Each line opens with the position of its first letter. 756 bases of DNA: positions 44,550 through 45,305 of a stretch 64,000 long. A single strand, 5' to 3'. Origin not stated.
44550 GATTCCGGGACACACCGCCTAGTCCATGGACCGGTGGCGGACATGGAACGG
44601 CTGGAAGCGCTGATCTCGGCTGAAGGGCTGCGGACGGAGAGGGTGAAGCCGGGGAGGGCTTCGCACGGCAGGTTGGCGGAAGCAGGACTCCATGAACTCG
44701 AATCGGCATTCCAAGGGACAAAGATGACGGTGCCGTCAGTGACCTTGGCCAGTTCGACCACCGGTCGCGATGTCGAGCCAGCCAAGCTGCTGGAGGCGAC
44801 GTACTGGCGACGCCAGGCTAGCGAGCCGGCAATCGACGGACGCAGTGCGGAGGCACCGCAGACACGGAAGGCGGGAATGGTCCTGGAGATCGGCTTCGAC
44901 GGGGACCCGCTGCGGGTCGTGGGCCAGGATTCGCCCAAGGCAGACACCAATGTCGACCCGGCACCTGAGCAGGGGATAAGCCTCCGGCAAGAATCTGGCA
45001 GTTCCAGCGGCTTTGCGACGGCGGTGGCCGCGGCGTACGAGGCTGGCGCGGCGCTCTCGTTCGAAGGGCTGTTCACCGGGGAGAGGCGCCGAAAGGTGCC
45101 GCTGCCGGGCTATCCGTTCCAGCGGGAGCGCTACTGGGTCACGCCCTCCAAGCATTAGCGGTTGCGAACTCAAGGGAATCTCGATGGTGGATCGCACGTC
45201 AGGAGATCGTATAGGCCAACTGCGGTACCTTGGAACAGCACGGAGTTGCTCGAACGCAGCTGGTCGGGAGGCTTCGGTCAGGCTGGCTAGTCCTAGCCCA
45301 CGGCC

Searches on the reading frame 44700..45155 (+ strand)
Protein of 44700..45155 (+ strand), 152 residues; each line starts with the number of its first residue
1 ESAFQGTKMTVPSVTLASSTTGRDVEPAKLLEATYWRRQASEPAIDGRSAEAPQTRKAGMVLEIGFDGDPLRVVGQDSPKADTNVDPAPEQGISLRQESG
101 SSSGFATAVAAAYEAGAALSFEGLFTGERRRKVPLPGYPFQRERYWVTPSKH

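Call 44: search_protein_families(library=pfam, proteins=[window:44700-45155:+], max_evalue=0.1)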
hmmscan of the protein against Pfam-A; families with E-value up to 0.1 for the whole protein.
window:44700-45155:+ (152 aa): 0 families
